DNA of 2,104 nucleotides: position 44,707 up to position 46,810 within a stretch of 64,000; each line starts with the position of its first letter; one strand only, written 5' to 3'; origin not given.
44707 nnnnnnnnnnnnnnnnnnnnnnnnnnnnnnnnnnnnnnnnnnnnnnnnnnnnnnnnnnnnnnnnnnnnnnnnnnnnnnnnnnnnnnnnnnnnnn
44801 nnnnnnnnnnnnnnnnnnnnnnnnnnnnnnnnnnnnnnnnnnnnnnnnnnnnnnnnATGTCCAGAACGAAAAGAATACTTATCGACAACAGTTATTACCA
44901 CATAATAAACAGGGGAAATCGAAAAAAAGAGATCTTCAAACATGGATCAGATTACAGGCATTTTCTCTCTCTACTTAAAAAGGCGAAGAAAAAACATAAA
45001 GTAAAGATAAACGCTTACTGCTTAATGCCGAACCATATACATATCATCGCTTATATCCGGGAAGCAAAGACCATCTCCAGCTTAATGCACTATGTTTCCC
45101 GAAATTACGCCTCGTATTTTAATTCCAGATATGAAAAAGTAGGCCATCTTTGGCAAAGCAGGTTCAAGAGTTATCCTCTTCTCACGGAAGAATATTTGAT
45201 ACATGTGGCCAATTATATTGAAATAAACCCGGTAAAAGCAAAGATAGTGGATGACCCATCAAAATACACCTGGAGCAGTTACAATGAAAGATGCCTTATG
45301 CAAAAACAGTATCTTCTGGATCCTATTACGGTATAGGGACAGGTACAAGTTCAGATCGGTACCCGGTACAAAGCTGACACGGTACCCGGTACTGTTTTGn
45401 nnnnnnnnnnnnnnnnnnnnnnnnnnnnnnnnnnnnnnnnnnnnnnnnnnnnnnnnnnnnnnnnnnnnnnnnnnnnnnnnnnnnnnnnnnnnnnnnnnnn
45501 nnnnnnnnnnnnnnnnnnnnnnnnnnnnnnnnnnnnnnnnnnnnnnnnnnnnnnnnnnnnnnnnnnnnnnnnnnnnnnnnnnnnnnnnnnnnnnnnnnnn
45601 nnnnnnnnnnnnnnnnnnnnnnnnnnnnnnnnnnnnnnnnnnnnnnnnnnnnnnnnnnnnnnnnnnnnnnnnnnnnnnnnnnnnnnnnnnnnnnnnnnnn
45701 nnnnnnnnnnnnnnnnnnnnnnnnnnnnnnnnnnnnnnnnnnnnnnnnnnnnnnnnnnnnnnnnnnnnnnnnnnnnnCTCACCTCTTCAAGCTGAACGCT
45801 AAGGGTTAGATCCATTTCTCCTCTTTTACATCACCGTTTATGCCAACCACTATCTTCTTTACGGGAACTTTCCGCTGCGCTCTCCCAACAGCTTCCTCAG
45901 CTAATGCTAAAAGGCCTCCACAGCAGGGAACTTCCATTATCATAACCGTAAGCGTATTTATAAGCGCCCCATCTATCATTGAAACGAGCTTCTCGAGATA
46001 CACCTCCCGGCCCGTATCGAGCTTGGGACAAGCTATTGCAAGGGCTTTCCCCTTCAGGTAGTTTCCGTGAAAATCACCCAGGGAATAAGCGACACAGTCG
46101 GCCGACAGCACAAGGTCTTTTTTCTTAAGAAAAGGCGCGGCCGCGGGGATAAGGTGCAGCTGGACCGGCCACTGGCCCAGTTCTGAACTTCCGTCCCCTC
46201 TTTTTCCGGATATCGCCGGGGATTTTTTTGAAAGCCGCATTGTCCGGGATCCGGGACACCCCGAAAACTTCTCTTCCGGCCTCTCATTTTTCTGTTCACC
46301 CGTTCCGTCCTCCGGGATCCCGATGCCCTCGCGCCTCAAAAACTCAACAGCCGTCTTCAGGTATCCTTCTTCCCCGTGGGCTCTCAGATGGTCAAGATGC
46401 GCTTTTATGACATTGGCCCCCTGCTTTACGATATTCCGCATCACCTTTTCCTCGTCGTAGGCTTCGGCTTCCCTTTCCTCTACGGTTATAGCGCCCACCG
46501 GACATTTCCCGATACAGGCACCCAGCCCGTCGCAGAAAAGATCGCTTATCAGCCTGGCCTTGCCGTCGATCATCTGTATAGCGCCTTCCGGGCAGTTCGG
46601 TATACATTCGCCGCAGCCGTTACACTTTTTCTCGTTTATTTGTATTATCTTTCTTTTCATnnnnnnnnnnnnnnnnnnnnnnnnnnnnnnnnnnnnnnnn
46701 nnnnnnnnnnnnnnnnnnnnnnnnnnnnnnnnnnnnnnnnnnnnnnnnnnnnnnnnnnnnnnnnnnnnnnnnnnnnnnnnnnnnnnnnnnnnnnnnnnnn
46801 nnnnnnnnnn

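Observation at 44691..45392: REP-associated tyrosine transposase (RAYT) with its flanking inverted REP elements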

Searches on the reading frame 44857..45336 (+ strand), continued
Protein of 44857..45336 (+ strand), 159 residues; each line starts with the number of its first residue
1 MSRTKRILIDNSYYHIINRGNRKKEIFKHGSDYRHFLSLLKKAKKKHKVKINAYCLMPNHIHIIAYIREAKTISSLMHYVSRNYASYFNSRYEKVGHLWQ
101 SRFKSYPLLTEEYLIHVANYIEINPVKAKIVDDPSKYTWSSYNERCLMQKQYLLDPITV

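Call 48: find_encoding_contigs(protein=P0035, flank=10000, max_places=3)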
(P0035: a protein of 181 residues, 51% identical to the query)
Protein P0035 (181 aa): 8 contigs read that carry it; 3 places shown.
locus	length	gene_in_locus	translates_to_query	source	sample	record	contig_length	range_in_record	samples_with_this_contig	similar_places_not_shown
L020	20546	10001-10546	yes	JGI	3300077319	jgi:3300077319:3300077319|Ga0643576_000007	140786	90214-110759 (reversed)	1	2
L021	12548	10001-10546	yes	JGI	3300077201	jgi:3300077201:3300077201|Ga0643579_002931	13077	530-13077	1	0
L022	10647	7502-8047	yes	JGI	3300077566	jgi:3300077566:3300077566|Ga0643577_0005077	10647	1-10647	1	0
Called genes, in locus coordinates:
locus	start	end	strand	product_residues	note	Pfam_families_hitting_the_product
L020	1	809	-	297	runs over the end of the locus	PF00350:Dynamin_N (faint), PF01926:MMR_HSR1, PF02421:FeoB_N, PF00009:GTP_EFTU, PF07650:KH_2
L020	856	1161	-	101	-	-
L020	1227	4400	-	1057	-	PF00580:UvrD-helicase, PF13245:AAA_19, PF13604:AAA_30 (faint), PF13361:UvrD_C, PF12705:PDDEXK_1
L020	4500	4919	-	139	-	PF01894:YjbQ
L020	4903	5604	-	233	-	PF00730:HhH-GPD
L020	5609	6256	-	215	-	PF18306:LDcluster4, PF03641:Lysine_decarbox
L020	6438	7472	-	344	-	-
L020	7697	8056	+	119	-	PF04026:SpoVG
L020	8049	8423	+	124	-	PF02021:UPF0102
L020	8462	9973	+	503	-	PF13541:ChlI, PF00493:MCM (faint), PF01078:Mg_chelatase, PF00158:Sigma54_activat (faint), PF07728:AAA_5, PF13335:Mg_chelatase_C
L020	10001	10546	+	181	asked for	PF01797:Y1_Tnp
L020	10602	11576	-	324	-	PF01075:Glyco_transf_9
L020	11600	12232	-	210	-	-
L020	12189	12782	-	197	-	PF04542:Sigma70_r2 (weak)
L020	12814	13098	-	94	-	PF02229:PC4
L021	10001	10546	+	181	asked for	PF01797:Y1_Tnp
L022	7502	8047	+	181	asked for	PF01797:Y1_Tnp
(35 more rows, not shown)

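Call 49: find_encoding_contigs(protein=P0113, flank=3000, max_places=2)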
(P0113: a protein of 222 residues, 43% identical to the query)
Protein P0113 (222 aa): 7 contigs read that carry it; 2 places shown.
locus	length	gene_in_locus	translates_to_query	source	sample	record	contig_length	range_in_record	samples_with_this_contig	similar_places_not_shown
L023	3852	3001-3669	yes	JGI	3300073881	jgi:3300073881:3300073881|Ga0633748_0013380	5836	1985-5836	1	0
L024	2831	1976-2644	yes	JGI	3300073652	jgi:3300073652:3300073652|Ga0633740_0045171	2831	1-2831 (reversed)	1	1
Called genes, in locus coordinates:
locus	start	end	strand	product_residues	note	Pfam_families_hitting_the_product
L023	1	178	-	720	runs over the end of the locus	?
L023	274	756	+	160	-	PF01966:HD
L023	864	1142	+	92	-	-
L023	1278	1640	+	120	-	-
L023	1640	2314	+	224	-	-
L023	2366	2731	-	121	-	PF01850:PIN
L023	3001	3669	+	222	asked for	PF01797:Y1_Tnp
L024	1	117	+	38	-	?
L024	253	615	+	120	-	-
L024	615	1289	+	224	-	-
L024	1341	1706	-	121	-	PF01850:PIN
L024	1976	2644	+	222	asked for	PF01797:Y1_Tnp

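Call 66: predict_structure(alignment_id=A1)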
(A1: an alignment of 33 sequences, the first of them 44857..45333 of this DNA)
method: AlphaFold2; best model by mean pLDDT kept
length: 159 residues; sequences in the alignment: 33
mean_pLDDT: 89.9   pTM: 0.86
mean pLDDT of the five models: 89.9, 89.8, 89.7, 88.9, 87.9
residues with pLDDT >= 90: 112; 70-90: 36; 50-70: 9; < 50: 2
segments of 3 or more residues with pLDDT < 50: none
pLDDT, mean of each block of 10 residues (from residue 1): 67 94 91 97 96 96 95 94 95 87 86 88 96 95 84 75
secondary structure, 60 per line:
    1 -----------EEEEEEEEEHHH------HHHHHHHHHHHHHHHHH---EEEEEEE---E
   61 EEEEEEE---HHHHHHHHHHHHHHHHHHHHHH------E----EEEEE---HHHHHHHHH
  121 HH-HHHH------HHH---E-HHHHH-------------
elements in order: E12-20 H30-46 E50-56 E60-67 H71-92 E104-108 H112-122 H124-127 H142-146

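Call 69: find_encoding_contigs(protein=P0023, flank=6000, max_places=1)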
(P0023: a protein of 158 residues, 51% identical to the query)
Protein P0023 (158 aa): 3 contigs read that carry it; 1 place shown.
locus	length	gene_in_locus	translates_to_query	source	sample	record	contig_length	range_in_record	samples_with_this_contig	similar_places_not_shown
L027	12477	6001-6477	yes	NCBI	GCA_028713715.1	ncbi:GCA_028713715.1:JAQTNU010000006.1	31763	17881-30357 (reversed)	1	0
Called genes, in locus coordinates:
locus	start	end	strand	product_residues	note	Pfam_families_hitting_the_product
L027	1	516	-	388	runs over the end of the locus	PF00155:Aminotran_1_2, PF01041:DegT_DnrJ_EryC1 (weak)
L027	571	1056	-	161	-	PF13404:HTH_AsnC-type (weak), PF13412:HTH_24, PF01037:AsnC_trans_reg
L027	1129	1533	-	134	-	PF00072:Response_reg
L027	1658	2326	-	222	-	PF01865:PhoU_div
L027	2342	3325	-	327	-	PF01384:PHO4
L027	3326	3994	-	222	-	PF13484:Fer4_16 (weak)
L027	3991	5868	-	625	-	PF01134:GIDA, PF12831:FAD_oxidored (weak), PF21680:GIDA_C_1st, PF13932:SAM_GIDA_C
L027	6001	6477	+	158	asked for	PF01797:Y1_Tnp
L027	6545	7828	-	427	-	PF01676:Metalloenzyme, PF10143:PhosphMutase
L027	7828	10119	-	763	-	PF00317:Ribonuc_red_lgN, PF02867:Ribonuc_red_lgC, PF12637:TSCPD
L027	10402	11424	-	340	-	PF00356:LacI, PF00532:Peripla_BP_1, PF13407:Peripla_BP_4, PF13377:Peripla_BP_3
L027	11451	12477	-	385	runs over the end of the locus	PF10473:CENP-F_leu_zip (faint), PF17675:APG6_N (faint)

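Call 70: find_encoding_contigs(protein=P0025, flank=6000, max_places=1)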
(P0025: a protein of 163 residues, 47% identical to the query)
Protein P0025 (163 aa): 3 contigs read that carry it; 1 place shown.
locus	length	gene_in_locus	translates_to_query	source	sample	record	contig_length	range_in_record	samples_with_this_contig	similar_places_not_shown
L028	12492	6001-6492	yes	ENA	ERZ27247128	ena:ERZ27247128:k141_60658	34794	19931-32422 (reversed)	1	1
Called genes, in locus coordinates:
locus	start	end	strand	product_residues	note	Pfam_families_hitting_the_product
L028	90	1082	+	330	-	PF13310:Virulence_RhuM, PF02661:Fic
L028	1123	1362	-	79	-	-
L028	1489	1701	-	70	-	PF09905:VF530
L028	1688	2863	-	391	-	PF22020:RlmL_1st, PF02926:THUMP, PF01170:UPF0020, PF13847:Methyltransf_31 (faint)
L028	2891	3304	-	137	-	PF04186:FxsA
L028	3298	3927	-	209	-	PF04989:RMNT_CmcI, PF13578:Methyltransf_24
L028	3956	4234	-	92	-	PF13145:Rotamase_2 (weak), PF13616:Rotamase_3, PF00639:Rotamase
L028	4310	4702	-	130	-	-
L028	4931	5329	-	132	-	PF00472:RF-1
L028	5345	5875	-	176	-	PF02915:Rubrerythrin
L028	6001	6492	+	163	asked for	PF01797:Y1_Tnp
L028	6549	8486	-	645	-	PF00580:UvrD-helicase, PF13245:AAA_19, PF13604:AAA_30 (faint), PF01443:Viral_helicase1 (faint), PF13361:UvrD_C, PF13538:UvrD_C_2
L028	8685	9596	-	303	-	PF13646:HEAT_2 (faint)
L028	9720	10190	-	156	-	PF00717:Peptidase_S24 (faint)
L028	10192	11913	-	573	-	PF00664:ABC_membrane, PF00005:ABC_tran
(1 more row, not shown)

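Call 71: fold_search(model_id=the predicted structure, library=pdb)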
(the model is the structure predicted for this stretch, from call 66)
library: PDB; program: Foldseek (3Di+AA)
matches with E <= 10: 1458; with E <= 0.001: 31
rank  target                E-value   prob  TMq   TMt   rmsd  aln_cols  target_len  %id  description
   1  4er8_A                1.5e-10  1.00  0.78  0.76   3.5       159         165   24  Structure of the REP associates tyrosine transposase bound to a REP hairpin (released 2012-08-15)
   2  2xo6_D                1.0e-06  1.00  0.55  0.67   8.0       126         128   17  DEINOCOCCUS RADIODURANS ISDRA2 TRANSPOSASE Y132F MUTANT COMPLEXED WITH LEFT END RECOGNITION AND CLEAVAGE SITE (released 2010-10-13)
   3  2xm3_C                1.3e-06  1.00  0.55  0.67   7.7       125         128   17  Deinococcus radiodurans ISDra2 Transposase Left end DNA complex (released 2010-10-13)
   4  2xma_B                1.3e-06  1.00  0.55  0.64   8.1       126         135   17  DEINOCOCCUS RADIODURANS ISDRA2 TRANSPOSASE RIGHT END DNA COMPLEX (released 2010-10-13)
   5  2xma_E                1.5e-06  1.00  0.55  0.62   8.1       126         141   17  DEINOCOCCUS RADIODURANS ISDRA2 TRANSPOSASE RIGHT END DNA COMPLEX (released 2010-10-13)
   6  2xma_A                1.6e-06  1.00  0.55  0.63   8.0       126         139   17  DEINOCOCCUS RADIODURANS ISDRA2 TRANSPOSASE RIGHT END DNA COMPLEX (released 2010-10-13)
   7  2xm3_A                1.8e-06  1.00  0.55  0.68   7.8       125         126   17  Deinococcus radiodurans ISDra2 Transposase Left end DNA complex (released 2010-10-13)
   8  2vjv_A                2.0e-06  1.00  0.53  0.66   8.2       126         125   21  Crystal structure of the IS608 transposase in complex with left end 26-mer DNA hairpin and a 6-mer DNA representing th (released 2008-02-19)
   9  2a6m_B                2.0e-06  1.00  0.54  0.57  10.2       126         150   21  Crystal Structure of the ISHp608 Transposase (released 2005-10-25)
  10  2f4f_A                2.5e-06  1.00  0.49  0.59  13.1       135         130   21  Crystal structure of IS200 transposase (released 2005-12-13)
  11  2a6m_A                3.2e-06  1.00  0.51  0.61   9.1       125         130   18  Crystal Structure of the ISHp608 Transposase (released 2005-10-25)
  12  2xqc_D                3.4e-06  1.00  0.55  0.65   7.4       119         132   18  DEINOCOCCUS RADIODURANS ISDRA2 TRANSPOSASE COMPLEXED WITH LEFT END RECOGNITION AND CLEAVAGE SITE AND ZN (released 2010-10-13)
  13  2xm3_D                4.1e-06  1.00  0.55  0.66   6.6       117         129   17  Deinococcus radiodurans ISDra2 Transposase Left end DNA complex (released 2010-10-13)
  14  2vju_A                4.1e-06  1.00  0.54  0.66   8.7       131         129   19  Crystal structure of the IS608 transposase in complex with the complete Right end 35-mer DNA and manganese (released 2008-02-19)
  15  2vju_B                4.1e-06  1.00  0.53  0.61  10.0       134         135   22  Crystal structure of the IS608 transposase in complex with the complete Right end 35-mer DNA and manganese (released 2008-02-19)
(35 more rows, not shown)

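Call 75: search_dna_similar(query=window:44857-45333:+, collection=plasmids, mode=protein, max_rows=8)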
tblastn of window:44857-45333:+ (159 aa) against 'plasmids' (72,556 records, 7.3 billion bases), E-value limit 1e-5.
Records with a match: 30; places in all: 38; records where one place covers at least 80% of the query: 23.
Best place of each record, by identity: <60% 30.
By first word of the organism name: Paraburkholderia 8; Skermanella 3; Pseudomonas 2; Rhodospirillum 2; Nostoc 2; Iodobacter 1; Acetoanaerobium 1; Legionella 1; Pseudoalteromonas 1; Collinsella 1; and 8 more.
By predicted mobility (MOB-suite, as given by PLSDB): non-mobilizable 23; mobilizable 5; conjugative 2.
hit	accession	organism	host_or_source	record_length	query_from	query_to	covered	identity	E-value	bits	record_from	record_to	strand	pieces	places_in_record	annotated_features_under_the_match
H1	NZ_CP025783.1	Iodobacter fluviatilis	whole organism,Glacial lake sediment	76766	1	156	98%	37.8%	5e-27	112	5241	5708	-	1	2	transposase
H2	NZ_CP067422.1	Skermanella sp. TT6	Homo sapiens,single cell,skin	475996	1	154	97%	35.1%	1e-26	111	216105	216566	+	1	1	transposase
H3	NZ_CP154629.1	Acetoanaerobium noterae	cell culture,Sludge of a digestion ...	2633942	1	159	100%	34.0%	4e-22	98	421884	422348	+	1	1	none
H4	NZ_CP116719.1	Pseudomonas aeruginosa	Homo sapiens,urine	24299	1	156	98%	34.4%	7e-23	100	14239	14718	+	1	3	transposase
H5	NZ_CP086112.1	Skermanella rosea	single cell,hydrocarbon-contaminated ...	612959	1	154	97%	34.4%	7e-26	109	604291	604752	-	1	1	transposase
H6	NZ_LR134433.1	Legionella adelaidensis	environmental,Cooling tower water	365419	1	142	89%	37.3%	2e-20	93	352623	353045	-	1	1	transposase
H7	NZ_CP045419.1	Pseudoalteromonas sp. THAF3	pure culture,Surface of a polyethylene ...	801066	1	147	92%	36.1%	9e-23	100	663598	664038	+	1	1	none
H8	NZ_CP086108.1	Skermanella mucosa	single cell,crude oil contaminated ...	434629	1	142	89%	35.2%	4e-25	107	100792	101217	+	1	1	transposase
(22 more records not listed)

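Call 76: search_dna_similar(query=window:44857-45333:+, collection=phages, mode=protein, max_rows=8)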
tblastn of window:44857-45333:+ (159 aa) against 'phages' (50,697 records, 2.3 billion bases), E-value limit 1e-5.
Records with a match: 1; places in all: 1; records where one place covers at least 80% of the query: 1.
Best place of each record, by identity: <60% 1.
By first word of the organism name: Bacteriophage 1.
By host as written in the record: - 1.
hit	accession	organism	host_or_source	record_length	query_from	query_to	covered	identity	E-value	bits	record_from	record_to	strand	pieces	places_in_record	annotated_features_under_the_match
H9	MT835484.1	Bacteriophage sp.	human fecal samples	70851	1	141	89%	28.0%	4e-12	69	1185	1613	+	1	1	record has no annotation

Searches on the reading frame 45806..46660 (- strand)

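Call 46: search_protein_families(library=pfam, proteins=[window:45806-46660:-], max_evalue=0.00001)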
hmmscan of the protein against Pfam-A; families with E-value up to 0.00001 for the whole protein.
window:45806-46660:- (284 aa): 8 families
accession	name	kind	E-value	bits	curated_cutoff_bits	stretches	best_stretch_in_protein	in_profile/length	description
PF00037.32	Fer4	-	5.7e-10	39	21.1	1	6-29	1-24/24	4Fe-4S binding domain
PF12838.12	Fer4_7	-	7.8e-09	36.3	27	1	12-57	1-52/52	4Fe-4S dicluster domain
PF13237.11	Fer4_10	-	1.5e-08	34.9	25.5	1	6-54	2-53/53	4Fe-4S dicluster domain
PF12837.12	Fer4_6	-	2.2e-07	30.9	25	1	5-28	1-24/24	4Fe-4S binding domain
PF13187.11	Fer4_9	-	3.4e-07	30.6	27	1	12-58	1-52/52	4Fe-4S dicluster domain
PF25160.1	LdpA_Fe-S-bd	-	4.9e-07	29.9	27.6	0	7-31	22-46/49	LdpA Fe-S cluster-binding domain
PF13484.11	Fer4_16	-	5.6e-07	30.7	30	0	12-30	1-19/66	4Fe-4S double cluster binding domain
PF14697.11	Fer4_21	-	9.5e-07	29.3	35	1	7-59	2-58/59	4Fe-4S dicluster domain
